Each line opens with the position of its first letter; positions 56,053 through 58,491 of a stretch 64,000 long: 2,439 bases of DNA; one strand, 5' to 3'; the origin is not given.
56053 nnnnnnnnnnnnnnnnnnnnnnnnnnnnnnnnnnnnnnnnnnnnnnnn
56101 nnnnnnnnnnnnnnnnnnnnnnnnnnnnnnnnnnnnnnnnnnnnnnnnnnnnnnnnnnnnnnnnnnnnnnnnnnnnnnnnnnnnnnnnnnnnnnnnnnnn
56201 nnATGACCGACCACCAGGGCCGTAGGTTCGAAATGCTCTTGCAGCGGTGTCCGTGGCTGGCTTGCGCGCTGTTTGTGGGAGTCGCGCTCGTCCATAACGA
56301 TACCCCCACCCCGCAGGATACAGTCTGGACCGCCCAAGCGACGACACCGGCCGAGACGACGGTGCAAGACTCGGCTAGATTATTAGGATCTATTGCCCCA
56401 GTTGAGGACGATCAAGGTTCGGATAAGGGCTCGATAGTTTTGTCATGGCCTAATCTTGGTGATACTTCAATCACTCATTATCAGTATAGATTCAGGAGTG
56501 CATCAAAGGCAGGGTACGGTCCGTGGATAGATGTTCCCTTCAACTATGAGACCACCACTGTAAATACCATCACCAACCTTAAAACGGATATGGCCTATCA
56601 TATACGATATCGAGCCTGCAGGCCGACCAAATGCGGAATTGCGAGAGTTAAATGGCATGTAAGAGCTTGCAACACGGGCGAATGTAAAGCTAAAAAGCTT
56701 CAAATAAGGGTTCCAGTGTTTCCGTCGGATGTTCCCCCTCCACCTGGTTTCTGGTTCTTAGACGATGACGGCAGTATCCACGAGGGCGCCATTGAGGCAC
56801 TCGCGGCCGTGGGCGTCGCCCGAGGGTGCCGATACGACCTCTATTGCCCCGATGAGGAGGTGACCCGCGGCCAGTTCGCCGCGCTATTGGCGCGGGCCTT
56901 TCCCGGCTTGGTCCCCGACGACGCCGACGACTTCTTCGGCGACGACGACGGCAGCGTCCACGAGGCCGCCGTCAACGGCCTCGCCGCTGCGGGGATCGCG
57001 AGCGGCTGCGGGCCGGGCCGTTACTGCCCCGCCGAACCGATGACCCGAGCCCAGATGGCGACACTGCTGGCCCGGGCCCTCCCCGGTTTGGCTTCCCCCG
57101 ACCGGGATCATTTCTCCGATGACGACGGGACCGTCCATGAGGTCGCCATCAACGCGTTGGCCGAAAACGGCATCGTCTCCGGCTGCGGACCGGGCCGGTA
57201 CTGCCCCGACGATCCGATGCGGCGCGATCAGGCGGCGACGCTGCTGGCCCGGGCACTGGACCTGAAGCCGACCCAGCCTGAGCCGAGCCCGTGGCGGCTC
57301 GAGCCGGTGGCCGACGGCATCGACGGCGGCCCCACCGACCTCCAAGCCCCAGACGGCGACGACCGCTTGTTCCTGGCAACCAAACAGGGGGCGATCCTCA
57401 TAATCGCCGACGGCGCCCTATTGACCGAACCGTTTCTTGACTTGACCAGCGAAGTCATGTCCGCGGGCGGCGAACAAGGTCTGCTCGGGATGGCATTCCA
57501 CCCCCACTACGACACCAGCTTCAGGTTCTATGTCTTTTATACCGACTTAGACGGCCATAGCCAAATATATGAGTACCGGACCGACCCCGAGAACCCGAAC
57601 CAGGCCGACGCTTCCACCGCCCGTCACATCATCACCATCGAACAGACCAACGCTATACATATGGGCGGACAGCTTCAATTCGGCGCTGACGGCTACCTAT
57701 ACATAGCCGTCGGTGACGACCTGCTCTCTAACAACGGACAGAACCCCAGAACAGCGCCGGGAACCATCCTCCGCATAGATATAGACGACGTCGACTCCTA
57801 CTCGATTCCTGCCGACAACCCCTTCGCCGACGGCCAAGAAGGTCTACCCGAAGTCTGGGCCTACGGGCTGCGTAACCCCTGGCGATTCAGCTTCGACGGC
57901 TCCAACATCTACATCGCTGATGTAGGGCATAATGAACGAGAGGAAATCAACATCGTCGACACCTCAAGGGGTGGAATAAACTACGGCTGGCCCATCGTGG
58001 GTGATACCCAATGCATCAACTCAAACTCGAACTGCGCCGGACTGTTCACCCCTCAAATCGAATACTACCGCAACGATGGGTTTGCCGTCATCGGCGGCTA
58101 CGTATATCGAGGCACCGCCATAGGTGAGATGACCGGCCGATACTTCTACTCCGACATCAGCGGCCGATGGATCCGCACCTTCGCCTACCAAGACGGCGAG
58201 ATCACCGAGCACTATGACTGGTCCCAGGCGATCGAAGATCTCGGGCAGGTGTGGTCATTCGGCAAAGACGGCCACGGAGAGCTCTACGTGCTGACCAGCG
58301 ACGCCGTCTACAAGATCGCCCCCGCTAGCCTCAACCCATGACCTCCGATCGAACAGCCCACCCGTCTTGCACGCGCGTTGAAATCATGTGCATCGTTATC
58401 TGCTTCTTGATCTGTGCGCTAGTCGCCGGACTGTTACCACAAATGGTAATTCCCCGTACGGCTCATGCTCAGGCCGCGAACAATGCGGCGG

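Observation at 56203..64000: Tandem array of at least four FN3/SLH-like/PQQ-dehydrogenase surface proteins, translationally chained to an aminotransferase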

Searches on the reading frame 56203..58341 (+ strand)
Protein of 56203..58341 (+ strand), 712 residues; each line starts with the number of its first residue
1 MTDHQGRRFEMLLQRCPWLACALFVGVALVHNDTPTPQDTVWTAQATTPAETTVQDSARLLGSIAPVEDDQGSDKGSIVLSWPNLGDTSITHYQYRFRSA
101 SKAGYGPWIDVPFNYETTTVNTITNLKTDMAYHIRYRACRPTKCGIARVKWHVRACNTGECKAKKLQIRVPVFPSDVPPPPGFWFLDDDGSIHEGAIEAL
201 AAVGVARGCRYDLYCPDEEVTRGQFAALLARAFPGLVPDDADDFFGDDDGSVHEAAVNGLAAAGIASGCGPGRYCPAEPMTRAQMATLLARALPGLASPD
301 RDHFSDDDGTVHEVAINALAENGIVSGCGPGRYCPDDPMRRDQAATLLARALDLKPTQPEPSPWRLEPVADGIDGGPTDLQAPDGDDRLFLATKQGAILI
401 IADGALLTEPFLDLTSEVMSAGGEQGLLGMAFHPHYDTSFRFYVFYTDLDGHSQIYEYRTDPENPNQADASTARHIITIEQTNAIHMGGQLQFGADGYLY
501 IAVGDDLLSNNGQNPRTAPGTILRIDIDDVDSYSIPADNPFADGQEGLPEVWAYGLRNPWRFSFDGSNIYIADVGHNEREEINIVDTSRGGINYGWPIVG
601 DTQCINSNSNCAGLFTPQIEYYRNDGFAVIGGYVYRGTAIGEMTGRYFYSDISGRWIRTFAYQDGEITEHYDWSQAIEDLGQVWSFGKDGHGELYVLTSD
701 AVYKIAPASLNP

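Call 8: search_protein_families(library=pfam, proteins=[window:56203-58341:+], max_evalue=0.1)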
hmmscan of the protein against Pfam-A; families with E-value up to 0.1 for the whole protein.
window:56203-58341:+ (712 aa): 3 families
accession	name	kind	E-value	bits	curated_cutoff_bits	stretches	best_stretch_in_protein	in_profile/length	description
PF07995.17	GSDH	-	3.7e-41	141.9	25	1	385-701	11-326/332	Glucose / Sorbosone dehydrogenase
PF00395.25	SLH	-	9.3e-14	51.6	20.8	2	248-286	4-44/44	S-layer homology domain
PF00041.27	fn3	-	0.012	16.2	25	1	76-138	14-68/84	Fibronectin type III domain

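Call 15: find_homologous_proteins(query=window:56203-58341:+, max_evalue=1e-10)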
Query window:56203-58341:+ (712 aa): 853 proteins with E <= 1e-10 among 8000 candidates; the best 120 are listed.
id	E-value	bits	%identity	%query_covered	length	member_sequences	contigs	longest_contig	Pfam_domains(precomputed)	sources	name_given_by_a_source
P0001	0.0e+0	1267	100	76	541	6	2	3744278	PF00395.26,PF07995.18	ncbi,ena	-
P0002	0.0e+0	1235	77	96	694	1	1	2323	PF00395.26,PF07995.18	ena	-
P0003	0.0e+0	1059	74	88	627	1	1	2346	PF00395.26,PF07995.18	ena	-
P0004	0.0e+0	1041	69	89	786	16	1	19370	PF00395.26,PF00041.28,PF07995.18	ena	-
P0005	0.0e+0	1033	72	85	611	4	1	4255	PF23500.2,PF00395.26,PF07995.18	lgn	-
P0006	0.0e+0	1023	75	81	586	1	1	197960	PF00395.26,PF07995.18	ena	-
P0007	3.5e-284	963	82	71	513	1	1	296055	PF00395.26,PF07995.18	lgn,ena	-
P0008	1.3e-270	918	65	86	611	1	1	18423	PF00395.26,PF07995.18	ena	-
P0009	4.1e-269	913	65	89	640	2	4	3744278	PF00395.26,PF07995.18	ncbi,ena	-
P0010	1.4e-268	911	61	95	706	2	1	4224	PF00395.26,PF07995.18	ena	-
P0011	2.0e-268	911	79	69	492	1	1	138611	PF00395.26,PF07995.18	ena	-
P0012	6.3e-268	909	80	69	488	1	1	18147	PF00395.26,PF07995.18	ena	-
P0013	1.4e-264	898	79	69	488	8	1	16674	PF00395.26,PF07995.18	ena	-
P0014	1.8e-261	888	63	88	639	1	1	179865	PF00395.26,PF07995.18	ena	-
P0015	6.2e-259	879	59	97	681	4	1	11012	PF00395.26,PF07995.18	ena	-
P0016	1.5e-258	878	77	69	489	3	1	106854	PF23500.2,PF00395.26,PF07995.18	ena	-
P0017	1.9e-254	864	69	77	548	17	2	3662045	PF00395.26,PF07995.18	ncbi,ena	-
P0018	7.2e-253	859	63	88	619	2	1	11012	PF00395.26,PF07995.18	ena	-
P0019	2.0e-252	858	61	88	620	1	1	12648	PF00395.26,PF00041.28,PF07995.18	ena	-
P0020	3.6e-251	854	58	96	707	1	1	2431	PF00395.26,PF00041.28,PF07995.18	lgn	-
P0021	5.0e-250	850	61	89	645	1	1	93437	PF00395.26,PF00041.28,PF07995.18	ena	-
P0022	9.4e-250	849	67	76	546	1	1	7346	PF00395.26,PF07995.18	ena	-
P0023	6.5e-248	843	60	88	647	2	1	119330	PF00395.26,PF07995.18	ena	-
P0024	4.7e-245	833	66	76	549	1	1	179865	PF00395.26,PF07995.18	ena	-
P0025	3.6e-244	831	58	90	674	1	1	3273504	PF00395.26,PF00041.28,PF07995.18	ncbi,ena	-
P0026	2.3e-241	821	58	91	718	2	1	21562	PF00395.26,PF07995.18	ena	-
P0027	1.2e-240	819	59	89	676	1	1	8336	PF00395.26,PF07995.18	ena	-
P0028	1.4e-238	812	58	89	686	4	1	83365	PF00395.26,PF07995.18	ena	-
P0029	3.6e-238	811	61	88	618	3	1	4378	PF00395.26,PF07995.18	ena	-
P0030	6.7e-238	810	65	76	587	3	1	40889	PF00395.26,PF07995.18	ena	-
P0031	3.1e-237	808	65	76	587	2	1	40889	PF00395.26,PF07995.18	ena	-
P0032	2.7e-235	801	66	74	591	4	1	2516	PF00395.26,PF07995.18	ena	-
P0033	2.9e-235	801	66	74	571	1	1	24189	PF00395.26,PF07995.18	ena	-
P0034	9.2e-235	799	65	74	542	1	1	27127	PF00395.26,PF07995.18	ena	-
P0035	2.2e-234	798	57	89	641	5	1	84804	PF00395.26,PF00041.28,PF07995.18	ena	-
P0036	3.2e-234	798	65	74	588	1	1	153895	PF00395.26,PF07995.18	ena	-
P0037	1.3e-233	796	67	75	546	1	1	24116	PF00395.26,PF07995.18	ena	-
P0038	3.5e-233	794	64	74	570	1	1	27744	PF00395.26,PF07995.18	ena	-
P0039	4.3e-233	794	68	74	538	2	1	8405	PF00395.26,PF07995.18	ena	-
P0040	1.7e-232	792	64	75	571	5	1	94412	PF00395.26,PF07995.18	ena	-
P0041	5.9e-232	790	66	73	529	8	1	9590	PF00395.26,PF07995.18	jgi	-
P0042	6.9e-232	790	65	74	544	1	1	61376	PF00395.26,PF07995.18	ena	-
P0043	1.0e-231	789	67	75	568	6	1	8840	PF00395.26,PF07995.18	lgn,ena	-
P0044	1.3e-231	789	64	75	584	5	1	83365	PF00395.26,PF07995.18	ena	-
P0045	5.2e-231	787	55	93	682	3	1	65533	PF00395.26,PF00041.28,PF07995.18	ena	-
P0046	1.0e-230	786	66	72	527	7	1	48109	PF00395.26,PF07995.18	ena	-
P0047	5.6e-230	784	67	75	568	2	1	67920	PF00395.26,PF07995.18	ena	-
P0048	4.8e-229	781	63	75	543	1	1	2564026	PF00395.26,PF07995.18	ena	-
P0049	6.5e-229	780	64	74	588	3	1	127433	PF00395.26,PF07995.18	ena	-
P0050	1.7e-228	779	65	75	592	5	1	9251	PF00395.26,PF07995.18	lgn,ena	-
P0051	3.9e-228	777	56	90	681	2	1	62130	PF00395.26,PF00041.28,PF07995.18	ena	-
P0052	8.7e-228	776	56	90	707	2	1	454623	PF00395.26,PF00041.28,PF07995.18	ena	-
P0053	4.7e-227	774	56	89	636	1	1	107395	PF00395.26,PF00041.28,PF07995.18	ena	-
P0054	1.9e-226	772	55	92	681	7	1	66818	PF00395.26,PF00041.28,PF07995.18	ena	-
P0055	4.8e-226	771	64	75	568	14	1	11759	PF00395.26,PF07995.18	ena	-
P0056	5.7e-226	770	66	75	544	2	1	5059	PF00395.26,PF07995.18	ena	-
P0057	7.5e-226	770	64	75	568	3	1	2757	PF00395.26,PF07995.18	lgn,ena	-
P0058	8.4e-226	770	63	75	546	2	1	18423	PF00395.26,PF07995.18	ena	-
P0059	8.9e-226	770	56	89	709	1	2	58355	PF00395.26,PF00041.28,PF07995.18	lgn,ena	-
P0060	1.9e-225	769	65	75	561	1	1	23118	PF00395.26,PF07995.18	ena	-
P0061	3.7e-225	768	55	90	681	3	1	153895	PF00395.26,PF00041.28,PF07995.18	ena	-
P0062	6.7e-225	767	65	75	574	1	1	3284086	PF00395.26,PF07995.18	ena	-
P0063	1.4e-224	766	60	81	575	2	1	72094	PF00395.26,PF07995.18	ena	-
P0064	1.9e-224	765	55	89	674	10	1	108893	PF00395.26,PF00041.28,PF07995.18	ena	-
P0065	3.6e-224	764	64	75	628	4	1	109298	PF00395.26,PF07995.18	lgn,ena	-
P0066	1.8e-223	762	63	75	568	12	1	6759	PF00395.26,PF07995.18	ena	-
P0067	2.3e-223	762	57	89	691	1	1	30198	PF00395.26,PF07995.18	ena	-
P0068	7.1e-223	760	64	74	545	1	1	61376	PF00395.26,PF07995.18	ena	-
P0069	6.3e-221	754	67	69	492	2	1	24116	PF00395.26,PF07995.18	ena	-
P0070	2.1e-220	752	67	69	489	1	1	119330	PF00395.26,PF07995.18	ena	-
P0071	3.4e-219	748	62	74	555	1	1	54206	PF00395.26,PF07995.18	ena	-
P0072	8.3e-219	747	67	69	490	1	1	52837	PF00395.26,PF07995.18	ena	-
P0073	3.4e-216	738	66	69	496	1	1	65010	PF00395.26,PF07995.18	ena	-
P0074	4.3e-216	738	66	69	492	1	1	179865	PF00395.26,PF07995.18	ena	-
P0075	1.3e-214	733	67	69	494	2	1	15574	PF00395.26,PF07995.18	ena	-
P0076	3.2e-214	732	66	69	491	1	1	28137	PF00395.26,PF07995.18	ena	-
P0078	3.6e-206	705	64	68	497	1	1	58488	PF00395.26,PF07995.18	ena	-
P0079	7.9e-206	704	60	74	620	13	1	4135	PF00395.26,PF07995.18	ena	-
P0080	1.7e-203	696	61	74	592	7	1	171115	PF00395.26,PF07995.18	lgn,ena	-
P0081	3.3e-203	695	60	74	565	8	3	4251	PF00395.26,PF07995.18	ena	-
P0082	6.8e-203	694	60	74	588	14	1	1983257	PF00395.26,PF07995.18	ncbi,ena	-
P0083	7.7e-203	694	60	74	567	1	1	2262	PF00395.26,PF07995.18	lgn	-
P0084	1.3e-202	693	61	74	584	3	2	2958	PF00395.26,PF07995.18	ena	-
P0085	3.5e-201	688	60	75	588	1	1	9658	PF00395.26,PF07995.18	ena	-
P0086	8.5e-200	684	59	74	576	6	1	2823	PF00395.26,PF07995.18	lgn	-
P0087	8.8e-199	680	62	67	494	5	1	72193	PF00395.26,PF07995.18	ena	-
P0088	1.7e-198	679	59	74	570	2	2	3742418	PF00395.26,PF07995.18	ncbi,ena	-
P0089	9.0e-198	677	59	75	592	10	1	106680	PF00395.26,PF07995.18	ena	-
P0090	1.1e-196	673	59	73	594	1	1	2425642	PF00395.26,PF07995.18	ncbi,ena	-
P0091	7.1e-196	671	59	74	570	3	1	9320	PF00395.26,PF07995.18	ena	-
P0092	2.4e-194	666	56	76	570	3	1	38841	PF00395.26,PF07995.18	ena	-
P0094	1.1e-190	654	58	74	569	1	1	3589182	PF00395.26,PF07995.18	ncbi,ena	-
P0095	5.9e-190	651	59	71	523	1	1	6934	PF00395.26,PF07995.18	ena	-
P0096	2.0e-189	650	56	74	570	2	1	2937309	PF00395.26,PF07995.18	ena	-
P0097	7.1e-189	648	57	74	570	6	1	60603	PF00395.26,PF07995.18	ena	-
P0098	1.6e-187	643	56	74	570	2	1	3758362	PF00395.26,PF07995.18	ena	-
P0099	2.3e-187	643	61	65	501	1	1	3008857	PF00395.26,PF07995.18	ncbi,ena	-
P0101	1.0e-186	641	57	74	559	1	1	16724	PF00395.26,PF07995.18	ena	-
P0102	3.0e-185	636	57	74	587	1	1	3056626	PF00395.26,PF07995.18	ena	-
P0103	5.3e-184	632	55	73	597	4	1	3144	PF00395.26,PF07995.18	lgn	-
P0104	3.0e-182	626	56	74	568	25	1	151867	PF00395.26,PF07995.18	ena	-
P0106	5.5e-179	615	60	65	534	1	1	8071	PF00395.26,PF07995.18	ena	-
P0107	2.3e-178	613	56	74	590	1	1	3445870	PF00395.26,PF07995.18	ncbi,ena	-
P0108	4.4e-178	612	54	74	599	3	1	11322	PF00395.26,PF07995.18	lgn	-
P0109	1.3e-176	607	54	74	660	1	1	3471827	PF00395.26,PF07995.18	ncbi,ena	-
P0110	2.7e-172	593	60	65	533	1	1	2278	PF00395.26,PF07995.18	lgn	-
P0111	1.4e-171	591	62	60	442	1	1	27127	PF00395.26,PF07995.18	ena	-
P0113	3.8e-168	579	53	74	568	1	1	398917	PF00395.26,PF07995.18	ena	-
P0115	7.6e-137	476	46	77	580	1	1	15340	PF00395.26,PF07995.18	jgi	jgi:glucose/arabinose dehydrogenase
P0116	9.3e-137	475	47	76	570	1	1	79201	PF00395.26,PF07995.18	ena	-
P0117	1.5e-136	475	46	74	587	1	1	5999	PF00395.26,PF07995.18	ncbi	-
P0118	5.5e-136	473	46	74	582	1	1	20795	PF00395.26,PF07995.18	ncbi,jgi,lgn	-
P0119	1.1e-135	472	45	74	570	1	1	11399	PF00395.26,PF07995.18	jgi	jgi:glucose/arabinose dehydrogenase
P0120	4.6e-135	470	46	74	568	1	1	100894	PF00395.26,PF07995.18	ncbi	-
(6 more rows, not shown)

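Call 18: list_cluster_members(proteins=[P0001, P0009, P0017, P0025])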
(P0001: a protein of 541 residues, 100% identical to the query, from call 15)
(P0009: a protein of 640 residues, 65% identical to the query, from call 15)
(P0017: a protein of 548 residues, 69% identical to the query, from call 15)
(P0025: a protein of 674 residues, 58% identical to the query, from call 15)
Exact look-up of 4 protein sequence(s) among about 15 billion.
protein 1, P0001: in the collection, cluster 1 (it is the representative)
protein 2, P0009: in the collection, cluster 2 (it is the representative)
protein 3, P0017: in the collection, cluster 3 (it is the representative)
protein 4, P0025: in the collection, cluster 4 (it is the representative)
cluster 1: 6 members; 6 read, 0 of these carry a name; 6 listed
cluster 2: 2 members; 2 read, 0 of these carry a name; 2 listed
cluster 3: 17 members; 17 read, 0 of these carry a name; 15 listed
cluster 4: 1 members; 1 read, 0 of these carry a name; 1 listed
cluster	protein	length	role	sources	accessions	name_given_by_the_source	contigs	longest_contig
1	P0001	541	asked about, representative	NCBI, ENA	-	-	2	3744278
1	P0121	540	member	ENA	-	-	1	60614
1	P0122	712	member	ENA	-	-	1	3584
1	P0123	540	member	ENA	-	-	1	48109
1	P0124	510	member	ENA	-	-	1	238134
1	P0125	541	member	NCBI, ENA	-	-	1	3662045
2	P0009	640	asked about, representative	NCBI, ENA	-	-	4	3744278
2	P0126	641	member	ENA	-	-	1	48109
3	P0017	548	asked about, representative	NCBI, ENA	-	-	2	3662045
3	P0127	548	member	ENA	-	-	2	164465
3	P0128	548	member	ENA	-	-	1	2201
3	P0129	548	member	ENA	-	-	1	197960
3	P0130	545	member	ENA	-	-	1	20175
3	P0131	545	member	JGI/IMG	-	-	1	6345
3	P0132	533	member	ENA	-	-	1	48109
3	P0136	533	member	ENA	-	-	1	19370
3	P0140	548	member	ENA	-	-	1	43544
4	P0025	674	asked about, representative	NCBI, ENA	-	-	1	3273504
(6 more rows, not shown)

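Call 19: find_encoding_contigs(protein=P0001, flank=10000, max_places=6)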
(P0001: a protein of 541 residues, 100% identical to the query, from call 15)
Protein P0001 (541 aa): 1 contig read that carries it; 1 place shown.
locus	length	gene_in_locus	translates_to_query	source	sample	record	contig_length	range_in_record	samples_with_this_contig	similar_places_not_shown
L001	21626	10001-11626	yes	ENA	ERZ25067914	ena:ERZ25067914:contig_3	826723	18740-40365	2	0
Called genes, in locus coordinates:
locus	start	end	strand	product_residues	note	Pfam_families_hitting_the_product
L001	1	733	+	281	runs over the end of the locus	PF01555:N6_N4_Mtase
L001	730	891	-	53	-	-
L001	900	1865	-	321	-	PF00557:Peptidase_M24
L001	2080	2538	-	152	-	PF01575:MaoC_dehydratas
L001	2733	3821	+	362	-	PF01545:Cation_efflux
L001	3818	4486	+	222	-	PF00561:Abhydrolase_1, PF00975:Thioesterase (weak), PF12146:Hydrolase_4, PF12697:Abhydrolase_6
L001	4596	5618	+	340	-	PF00581:Rhodanese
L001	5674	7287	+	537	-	PF02541:Ppx-GppA, PF21447:Ppx-GppA_III, PF01966:HD (weak)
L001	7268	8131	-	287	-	PF00296:Bac_luciferase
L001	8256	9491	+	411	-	PF00155:Aminotran_1_2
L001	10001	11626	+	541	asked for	PF00395:SLH (faint), PF07995:GSDH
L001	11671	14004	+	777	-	PF00041:fn3, PF25059:FN3_DSCAM-DSCAML_C (faint), PF00395:SLH (faint), PF07995:GSDH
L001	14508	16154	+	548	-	PF00395:SLH (faint), PF07995:GSDH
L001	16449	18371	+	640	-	PF00395:SLH (faint), PF07995:GSDH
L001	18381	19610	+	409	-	PF00202:Aminotran_3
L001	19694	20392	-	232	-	PF03352:Adenine_glyco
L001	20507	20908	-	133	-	PF05425:CopD (weak)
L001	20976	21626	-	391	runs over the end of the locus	PF04909:Amidohydro_2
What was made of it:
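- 54971..56206 (+): PatB/MalY-type PLP C-S lyase (class I/II aminotransferase fold). Its stop overlaps the copy-1 ATG as ATGA. The gene call in the sister locus L001 at 8256-9491 maps here (call 19).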

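Call 20: search_protein_families(library=ncbifam, proteins=[window:56203-58341:+], max_evalue=0.01)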
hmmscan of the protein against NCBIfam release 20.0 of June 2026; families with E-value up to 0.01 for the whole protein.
window:56203-58341:+ (712 aa): 2 families
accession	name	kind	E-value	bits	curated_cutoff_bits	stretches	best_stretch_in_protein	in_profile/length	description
TIGR03606.1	non_repeat_PQQ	subfamily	4.8e-14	52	434.55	1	416-600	70-271/454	glucose/sorbosone family PQQ-dependent dehydrogenase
NF033190.2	inl_like_NEAT_1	exception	3.1e-12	45.6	1275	1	190-352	588-752/754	NEAT domain-containing leucine-rich repeat protein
